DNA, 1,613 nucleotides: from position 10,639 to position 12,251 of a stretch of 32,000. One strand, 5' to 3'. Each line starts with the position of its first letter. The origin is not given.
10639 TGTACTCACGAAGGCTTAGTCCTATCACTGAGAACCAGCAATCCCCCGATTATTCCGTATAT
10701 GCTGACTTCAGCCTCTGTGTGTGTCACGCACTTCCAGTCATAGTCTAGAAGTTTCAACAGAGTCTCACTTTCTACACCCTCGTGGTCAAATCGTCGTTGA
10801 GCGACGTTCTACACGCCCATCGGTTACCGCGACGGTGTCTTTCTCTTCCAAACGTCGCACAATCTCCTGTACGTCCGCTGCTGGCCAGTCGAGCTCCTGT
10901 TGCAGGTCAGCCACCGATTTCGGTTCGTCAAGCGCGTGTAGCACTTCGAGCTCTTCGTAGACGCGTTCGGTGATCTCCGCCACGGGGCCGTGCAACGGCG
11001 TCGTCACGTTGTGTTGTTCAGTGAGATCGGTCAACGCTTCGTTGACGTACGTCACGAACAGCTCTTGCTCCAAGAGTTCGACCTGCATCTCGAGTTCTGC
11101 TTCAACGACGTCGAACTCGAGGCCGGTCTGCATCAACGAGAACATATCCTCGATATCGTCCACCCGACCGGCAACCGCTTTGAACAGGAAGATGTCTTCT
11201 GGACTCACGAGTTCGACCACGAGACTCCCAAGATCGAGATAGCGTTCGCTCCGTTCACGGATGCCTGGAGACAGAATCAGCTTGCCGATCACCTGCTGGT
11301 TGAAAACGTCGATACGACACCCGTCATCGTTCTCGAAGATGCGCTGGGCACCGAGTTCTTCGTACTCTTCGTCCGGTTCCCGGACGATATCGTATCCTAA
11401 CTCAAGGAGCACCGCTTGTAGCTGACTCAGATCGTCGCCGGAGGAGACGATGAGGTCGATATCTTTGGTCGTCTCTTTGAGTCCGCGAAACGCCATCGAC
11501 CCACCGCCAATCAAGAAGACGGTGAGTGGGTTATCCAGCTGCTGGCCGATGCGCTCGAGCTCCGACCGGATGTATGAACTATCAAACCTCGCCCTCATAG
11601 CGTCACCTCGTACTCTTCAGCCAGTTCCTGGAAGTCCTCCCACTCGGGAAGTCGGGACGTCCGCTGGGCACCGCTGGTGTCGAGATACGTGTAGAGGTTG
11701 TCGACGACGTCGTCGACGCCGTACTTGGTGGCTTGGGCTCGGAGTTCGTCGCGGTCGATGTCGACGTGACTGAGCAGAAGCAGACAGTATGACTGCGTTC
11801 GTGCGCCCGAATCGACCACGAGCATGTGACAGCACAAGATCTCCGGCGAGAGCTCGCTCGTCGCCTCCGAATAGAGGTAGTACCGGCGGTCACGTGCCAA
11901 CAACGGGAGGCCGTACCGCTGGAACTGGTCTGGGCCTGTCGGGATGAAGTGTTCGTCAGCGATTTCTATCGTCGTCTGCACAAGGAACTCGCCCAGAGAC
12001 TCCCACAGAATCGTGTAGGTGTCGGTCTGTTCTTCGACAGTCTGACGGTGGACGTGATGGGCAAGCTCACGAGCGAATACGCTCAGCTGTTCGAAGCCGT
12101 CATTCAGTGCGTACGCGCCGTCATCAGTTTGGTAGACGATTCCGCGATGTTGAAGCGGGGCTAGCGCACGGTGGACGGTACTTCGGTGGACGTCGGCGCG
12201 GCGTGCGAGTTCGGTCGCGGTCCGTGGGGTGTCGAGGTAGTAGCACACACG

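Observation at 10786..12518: Overlapping wHTH regulator plus nucleotidyltransferase pair (AbiE-like), with an extra wHTH fused to the nucleotidyltransferase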

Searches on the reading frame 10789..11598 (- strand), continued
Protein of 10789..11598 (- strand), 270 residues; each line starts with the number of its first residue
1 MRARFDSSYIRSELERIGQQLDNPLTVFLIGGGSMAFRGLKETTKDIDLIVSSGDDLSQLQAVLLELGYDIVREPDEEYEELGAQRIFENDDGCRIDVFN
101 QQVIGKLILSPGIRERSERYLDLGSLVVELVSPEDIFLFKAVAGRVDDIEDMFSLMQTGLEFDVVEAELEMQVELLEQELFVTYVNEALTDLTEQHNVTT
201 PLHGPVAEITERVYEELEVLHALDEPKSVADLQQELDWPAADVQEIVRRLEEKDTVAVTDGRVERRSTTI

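Call 78: search_protein_families(library=phrogs, proteins=[window:10789-11598:-], max_evalue=0.001)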
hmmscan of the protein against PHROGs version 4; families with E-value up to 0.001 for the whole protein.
window:10789-11598:- (270 aa): 1 family
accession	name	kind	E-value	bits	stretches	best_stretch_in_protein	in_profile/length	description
phrog_12854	-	unknown function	0.00089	20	0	14-53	10-50/137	-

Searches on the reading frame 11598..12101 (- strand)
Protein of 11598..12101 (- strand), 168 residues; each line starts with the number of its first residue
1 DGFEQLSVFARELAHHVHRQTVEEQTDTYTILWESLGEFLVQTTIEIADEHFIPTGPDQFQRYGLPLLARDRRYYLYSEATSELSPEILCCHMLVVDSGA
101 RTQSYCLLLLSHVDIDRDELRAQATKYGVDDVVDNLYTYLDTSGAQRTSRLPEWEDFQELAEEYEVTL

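Call 34: search_solved_structures(query=A3, max_evalue=10, show_alignments=2)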
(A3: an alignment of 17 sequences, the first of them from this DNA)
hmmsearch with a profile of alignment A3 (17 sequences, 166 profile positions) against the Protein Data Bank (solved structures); distinct sequences matched with E-value up to 10: 0.

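Call 63: search_protein_families(library=pfam, alignment_id=A3, max_evalue=10)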
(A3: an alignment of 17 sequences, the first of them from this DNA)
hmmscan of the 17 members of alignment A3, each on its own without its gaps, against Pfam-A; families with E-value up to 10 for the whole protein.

A. member 1, seq(168 aa): 2 families
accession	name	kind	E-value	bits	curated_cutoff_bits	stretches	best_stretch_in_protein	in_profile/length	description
PF24271.1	HVO_2833_C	-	7.6e-47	159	34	1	50-166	2-120/120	HVO_2833, C-terminal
PF23669.1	WH_MCM2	-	0.18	12.4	27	1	104-132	30-52/75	DNA replication licensing factor MCM2-like, winged-helix domain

B. families by the number of members that match (of 17 scanned): 13 families
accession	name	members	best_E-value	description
PF24271.1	HVO_2833_C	17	7.6e-47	HVO_2833, C-terminal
PF10678.14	DUF2492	1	0.02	Protein of unknown function (DUF2492)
PF02531.21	PsaD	1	0.027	PsaD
PF21858.2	DUF6914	1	0.045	Family of unknown function (DUF6914)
PF18563.6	TubC_N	1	0.057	TubC N-terminal docking domain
PF18363.6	PI_PP_I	1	0.065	Phosphoinositide phosphatase insertion domain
PF22863.1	TraI_middle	1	0.08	TraI-like middle domain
PF18516.7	RuvC_1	1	0.11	RuvC nuclease domain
PF10976.13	DUF2790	1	0.12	Protein of unknown function (DUF2790)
PF19960.5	EAD7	1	0.17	Effector-associated domain 7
PF23669.1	WH_MCM2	1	0.18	DNA replication licensing factor MCM2-like, winged-helix domain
PF10281.14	Ish1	1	0.26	Putative nuclear envelope organisation protein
PF07648.20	Kazal_2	1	0.27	Kazal-type serine protease inhibitor domain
